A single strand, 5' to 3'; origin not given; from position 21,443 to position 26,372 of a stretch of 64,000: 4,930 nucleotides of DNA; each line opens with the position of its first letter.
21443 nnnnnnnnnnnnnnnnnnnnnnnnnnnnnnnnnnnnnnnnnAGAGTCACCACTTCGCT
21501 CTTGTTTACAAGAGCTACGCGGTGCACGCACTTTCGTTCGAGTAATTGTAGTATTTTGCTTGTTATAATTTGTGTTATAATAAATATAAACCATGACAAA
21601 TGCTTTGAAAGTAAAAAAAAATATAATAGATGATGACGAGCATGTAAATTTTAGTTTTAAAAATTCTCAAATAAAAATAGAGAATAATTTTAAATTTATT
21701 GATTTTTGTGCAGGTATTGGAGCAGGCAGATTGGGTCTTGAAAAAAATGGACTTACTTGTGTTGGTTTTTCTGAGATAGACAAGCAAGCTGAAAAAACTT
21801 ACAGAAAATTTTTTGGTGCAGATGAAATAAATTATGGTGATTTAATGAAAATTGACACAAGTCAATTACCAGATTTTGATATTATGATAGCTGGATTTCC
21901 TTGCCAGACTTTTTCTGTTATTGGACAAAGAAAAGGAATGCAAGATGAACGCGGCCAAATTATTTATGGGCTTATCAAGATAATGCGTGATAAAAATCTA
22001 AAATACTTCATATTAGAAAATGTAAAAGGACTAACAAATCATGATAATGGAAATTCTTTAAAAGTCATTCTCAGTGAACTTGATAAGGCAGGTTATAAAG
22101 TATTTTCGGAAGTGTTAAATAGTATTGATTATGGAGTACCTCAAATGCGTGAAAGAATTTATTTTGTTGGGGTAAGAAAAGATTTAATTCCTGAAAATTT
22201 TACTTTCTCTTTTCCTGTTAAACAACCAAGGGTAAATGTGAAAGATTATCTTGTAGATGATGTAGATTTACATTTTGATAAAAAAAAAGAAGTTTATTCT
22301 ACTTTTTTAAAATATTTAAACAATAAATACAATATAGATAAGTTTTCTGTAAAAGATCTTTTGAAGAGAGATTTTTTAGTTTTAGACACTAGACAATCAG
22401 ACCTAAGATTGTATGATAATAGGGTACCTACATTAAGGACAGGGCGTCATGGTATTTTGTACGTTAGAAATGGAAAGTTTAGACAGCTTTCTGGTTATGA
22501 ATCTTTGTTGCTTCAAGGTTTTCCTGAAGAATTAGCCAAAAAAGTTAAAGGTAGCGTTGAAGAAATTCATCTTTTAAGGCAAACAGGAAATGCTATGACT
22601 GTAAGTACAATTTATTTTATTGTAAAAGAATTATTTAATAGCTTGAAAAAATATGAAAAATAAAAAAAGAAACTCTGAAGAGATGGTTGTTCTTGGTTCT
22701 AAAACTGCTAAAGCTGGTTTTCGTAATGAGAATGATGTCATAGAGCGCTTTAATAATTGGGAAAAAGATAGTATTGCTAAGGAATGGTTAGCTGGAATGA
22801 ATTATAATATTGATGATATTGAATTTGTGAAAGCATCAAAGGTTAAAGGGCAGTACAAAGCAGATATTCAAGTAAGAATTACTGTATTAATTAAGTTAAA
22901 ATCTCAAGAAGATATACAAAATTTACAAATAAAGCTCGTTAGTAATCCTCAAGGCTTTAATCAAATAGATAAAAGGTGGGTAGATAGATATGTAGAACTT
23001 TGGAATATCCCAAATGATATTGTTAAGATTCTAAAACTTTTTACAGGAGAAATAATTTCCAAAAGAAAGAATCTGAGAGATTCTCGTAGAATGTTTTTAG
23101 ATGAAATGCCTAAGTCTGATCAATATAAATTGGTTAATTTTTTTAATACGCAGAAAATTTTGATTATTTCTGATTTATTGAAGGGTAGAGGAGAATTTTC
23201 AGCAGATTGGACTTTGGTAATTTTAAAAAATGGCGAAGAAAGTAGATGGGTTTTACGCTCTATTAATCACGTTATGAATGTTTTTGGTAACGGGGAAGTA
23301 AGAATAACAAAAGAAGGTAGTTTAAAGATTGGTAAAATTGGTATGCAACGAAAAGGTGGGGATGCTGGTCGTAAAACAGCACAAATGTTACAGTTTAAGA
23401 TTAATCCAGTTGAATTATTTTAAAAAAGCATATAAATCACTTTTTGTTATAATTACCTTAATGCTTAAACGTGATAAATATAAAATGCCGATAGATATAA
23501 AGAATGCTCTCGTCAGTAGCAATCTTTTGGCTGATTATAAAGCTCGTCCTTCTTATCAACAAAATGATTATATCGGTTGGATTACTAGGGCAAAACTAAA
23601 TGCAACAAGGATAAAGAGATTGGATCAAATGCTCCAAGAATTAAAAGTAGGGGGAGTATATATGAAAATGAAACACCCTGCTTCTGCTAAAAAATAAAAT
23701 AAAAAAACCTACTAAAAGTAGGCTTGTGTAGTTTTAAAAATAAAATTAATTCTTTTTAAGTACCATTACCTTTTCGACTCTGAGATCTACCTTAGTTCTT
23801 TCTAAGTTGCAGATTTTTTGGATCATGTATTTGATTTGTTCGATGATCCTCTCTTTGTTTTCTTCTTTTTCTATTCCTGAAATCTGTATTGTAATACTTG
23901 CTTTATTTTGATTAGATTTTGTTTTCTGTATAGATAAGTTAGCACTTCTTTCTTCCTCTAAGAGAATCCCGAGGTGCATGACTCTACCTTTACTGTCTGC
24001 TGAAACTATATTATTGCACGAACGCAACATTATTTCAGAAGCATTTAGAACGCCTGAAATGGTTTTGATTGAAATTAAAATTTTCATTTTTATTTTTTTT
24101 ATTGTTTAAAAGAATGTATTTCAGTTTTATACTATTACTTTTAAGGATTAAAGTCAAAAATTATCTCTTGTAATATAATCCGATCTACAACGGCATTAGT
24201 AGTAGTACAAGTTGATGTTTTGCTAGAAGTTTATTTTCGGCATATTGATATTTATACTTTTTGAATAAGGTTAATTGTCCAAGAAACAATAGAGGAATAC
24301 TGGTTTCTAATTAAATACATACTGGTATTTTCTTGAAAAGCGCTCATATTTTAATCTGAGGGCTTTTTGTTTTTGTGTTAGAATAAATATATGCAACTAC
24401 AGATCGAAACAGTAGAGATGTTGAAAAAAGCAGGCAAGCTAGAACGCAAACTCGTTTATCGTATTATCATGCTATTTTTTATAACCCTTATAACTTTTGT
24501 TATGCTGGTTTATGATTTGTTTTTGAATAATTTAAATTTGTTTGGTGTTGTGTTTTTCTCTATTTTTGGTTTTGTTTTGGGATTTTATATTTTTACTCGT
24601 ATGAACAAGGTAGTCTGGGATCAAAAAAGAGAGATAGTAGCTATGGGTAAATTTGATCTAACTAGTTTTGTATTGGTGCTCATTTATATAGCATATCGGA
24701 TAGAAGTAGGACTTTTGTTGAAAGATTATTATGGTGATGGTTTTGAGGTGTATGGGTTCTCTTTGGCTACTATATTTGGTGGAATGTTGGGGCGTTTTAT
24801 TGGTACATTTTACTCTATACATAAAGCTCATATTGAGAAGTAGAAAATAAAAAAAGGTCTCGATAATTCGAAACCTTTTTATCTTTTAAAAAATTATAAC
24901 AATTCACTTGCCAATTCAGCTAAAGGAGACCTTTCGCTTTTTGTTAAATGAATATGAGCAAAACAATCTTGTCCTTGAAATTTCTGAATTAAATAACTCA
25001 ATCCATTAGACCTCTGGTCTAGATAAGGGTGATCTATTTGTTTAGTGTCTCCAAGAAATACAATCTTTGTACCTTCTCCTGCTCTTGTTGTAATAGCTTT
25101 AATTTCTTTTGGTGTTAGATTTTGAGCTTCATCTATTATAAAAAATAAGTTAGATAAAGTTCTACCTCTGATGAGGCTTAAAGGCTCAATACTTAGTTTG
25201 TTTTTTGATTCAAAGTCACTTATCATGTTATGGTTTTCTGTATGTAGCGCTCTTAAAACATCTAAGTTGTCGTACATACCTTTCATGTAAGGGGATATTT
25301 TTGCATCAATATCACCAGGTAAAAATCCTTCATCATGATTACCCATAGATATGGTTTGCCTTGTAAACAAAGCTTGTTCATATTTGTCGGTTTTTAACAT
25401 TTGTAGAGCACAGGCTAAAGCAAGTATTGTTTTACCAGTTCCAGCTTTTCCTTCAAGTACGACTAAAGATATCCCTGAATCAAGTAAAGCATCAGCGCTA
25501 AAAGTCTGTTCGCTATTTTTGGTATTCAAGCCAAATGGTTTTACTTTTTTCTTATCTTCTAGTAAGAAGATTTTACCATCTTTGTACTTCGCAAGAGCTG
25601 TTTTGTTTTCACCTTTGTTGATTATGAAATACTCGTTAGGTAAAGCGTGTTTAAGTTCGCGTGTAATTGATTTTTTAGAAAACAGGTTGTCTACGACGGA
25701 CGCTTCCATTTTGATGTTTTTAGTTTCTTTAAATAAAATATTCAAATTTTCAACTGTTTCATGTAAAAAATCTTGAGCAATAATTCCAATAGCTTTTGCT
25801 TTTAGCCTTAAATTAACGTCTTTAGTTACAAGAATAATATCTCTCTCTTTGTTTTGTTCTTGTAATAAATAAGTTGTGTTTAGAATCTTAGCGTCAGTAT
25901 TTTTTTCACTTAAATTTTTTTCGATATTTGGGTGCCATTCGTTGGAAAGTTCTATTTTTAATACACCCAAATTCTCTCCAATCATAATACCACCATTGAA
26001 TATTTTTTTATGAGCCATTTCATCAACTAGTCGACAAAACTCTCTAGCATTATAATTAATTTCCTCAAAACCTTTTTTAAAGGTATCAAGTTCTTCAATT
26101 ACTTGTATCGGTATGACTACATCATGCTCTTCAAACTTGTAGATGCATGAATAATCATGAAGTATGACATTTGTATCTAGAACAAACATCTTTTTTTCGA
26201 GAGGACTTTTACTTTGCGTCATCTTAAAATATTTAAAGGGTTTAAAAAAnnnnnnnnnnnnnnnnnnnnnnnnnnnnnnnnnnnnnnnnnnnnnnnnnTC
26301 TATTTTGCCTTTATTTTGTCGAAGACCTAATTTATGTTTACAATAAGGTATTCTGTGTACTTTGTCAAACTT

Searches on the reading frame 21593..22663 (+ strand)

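Call 76: search_protein_families(library=padloc, proteins=[window:21593-22663:+], max_evalue=0.001)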
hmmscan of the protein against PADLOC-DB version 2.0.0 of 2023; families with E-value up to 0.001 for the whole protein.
window:21593-22663:+ (356 aa): 62 families (the best 25 are shown)
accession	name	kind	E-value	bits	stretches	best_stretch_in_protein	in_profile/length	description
PDLC03272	MTase_II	-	1.2e-104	348.7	1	17-353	57-392/407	Type II methyltransferase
PDLC03378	MTase_II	-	2.8e-57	192.6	1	32-355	2-334/344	Type II methyltransferase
PDLC03734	oMTase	-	1.2e-56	190.5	2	36-202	7-176/444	orphan methyltransferase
PDLC03242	MTase_II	-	8.4e-51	171.2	1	18-341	90-389/409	Type II methyltransferase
PDLC03361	MTase_II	-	2.2e-49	166.5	1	28-353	82-439/455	Type II methyltransferase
PDLC03217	MTase_II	-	6.4e-48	161.7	1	23-352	375-702/703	Type II methyltransferase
PDLC02653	DrmMII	-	1e-47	160.8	1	32-353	4-315/333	DrmMII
PDLC03716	oMTase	-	5e-47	158.7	1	21-350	28-338/349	orphan methyltransferase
PDLC00027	DruM2|DruM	-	8.4e-47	158.2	1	30-210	9-184/361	DNA cytosine methylase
PDLC03269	MTase_II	-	4.5e-44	149.2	1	32-208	3-177/437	Type II methyltransferase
PDLC00026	DruM2|DruM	-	5.1e-44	149.2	1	32-353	4-320/336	DNA cytosine methylase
PDLC03234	MTase_II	-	1.3e-41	141.1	1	31-225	3-204/375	Type II methyltransferase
PDLC03330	MTase_II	-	2.8e-41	139.7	1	23-354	89-429/430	Type II methyltransferase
PDLC00031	DruM2|DruM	-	7.3e-41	138.5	1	30-210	9-184/361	DNA cytosine methylase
PDLC03307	MTase_II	-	8.3e-39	131.9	3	34-160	2-127/382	Type II methyltransferase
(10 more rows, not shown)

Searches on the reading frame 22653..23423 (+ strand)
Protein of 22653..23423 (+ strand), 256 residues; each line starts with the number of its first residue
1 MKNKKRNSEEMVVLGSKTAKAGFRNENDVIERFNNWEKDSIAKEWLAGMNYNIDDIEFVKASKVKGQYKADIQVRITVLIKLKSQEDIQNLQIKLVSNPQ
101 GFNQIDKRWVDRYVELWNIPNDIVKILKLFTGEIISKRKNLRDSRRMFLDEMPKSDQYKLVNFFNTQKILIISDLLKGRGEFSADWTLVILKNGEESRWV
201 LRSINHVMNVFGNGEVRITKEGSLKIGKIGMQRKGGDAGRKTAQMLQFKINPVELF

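Call 76: search_protein_families(library=padloc, proteins=[window:22653-23423:+], max_evalue=0.001)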
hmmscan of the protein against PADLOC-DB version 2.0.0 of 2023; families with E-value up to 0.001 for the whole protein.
window:22653-23423:+ (256 aa): 1 family
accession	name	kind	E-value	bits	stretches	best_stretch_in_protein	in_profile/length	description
PDLC03500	REase_II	-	2.3e-92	307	1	11-256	3-245/247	Type II restriction enzyme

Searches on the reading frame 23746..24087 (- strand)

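Call 68: search_protein_families(library=pfam, proteins=[window:23746-24087:-], max_evalue=0.01)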
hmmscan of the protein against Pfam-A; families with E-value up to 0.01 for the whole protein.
window:23746-24087:- (113 aa): 1 family
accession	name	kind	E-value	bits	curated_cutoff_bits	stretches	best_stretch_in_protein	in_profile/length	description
PF25497.1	COR-B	-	0.0039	17.4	27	1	38-94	37-85/145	C-terminal of Roc, COR-B domain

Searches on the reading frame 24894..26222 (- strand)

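Call 3: search_protein_families(library=pfam, proteins=[window:24894-26222:-], max_evalue=0.01)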
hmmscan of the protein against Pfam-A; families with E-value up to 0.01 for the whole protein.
window:24894-26222:- (442 aa): 8 families
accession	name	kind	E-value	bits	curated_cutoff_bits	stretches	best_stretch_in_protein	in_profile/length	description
PF02562.22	PhoH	-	6.7e-46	156.8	27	1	233-433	3-195/205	PhoH-like protein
PF13638.12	PIN_4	-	1.6e-34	119.5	21.9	1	13-152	1-131/132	PIN domain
PF13604.12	AAA_30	-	3.2e-09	37.3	27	2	360-396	91-128/191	AAA domain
PF13245.12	AAA_19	-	8.6e-05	23.2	25.1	1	253-396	13-129/134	AAA domain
PF25199.1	nSTAND_NTPase5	-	8.9e-05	22.8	34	0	249-290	39-80/145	Novel STAND NTPase 5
PF09848.15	SLFN-g3_helicase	-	0.0002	21.2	24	1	253-397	3-127/354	Schlafen group 3, DNA/RNA helicase domain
PF13401.12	AAA_22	-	0.00051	20.8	27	1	252-393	6-124/130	AAA domain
PF00270.35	DEAD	-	0.0053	16.9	26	0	253-294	16-58/167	DEAD/DEAH box helicase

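Call 4: search_protein_families(library=ncbifam, proteins=[window:24894-26222:-], max_evalue=0.01)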
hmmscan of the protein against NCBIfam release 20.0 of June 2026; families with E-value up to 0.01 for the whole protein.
window:24894-26222:- (442 aa): 3 families
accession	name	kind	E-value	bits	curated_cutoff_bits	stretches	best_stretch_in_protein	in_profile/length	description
NF053827.1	RNA5-3helPhoH2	equivalog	1.6e-76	258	680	1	11-442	2-423/427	RNA 5'-3' helicase PhoH2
NF007827.1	PRK10536.1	equivalog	1.4e-27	96.7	380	1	251-430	66-239/253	phosphate starvation-inducible protein PhoH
NF004723.0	PRK06067.1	subfamily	0.003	17.1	194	1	247-291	27-74/243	flagellar accessory protein FlaH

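Call 76: search_protein_families(library=padloc, proteins=[window:24894-26222:-], max_evalue=0.001)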
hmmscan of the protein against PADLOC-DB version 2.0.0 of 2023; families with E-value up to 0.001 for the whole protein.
window:24894-26222:- (442 aa): 5 families
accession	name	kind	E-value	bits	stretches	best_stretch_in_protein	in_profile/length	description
PDLC02372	Nhi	-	7.5e-08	29.5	1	327-399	233-303/470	-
PDLC02350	AbiO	-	6e-06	23.3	0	334-399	235-300/468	AbiO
PDLC00914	TRIP13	-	2.2e-05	22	1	239-294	59-114/302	TRIP13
PDLC04140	mad8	-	0.0002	19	0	229-337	5-114/314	mads_8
PDLC00129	GajB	-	0.00067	16.4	1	361-432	230-297/594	UrvD helicase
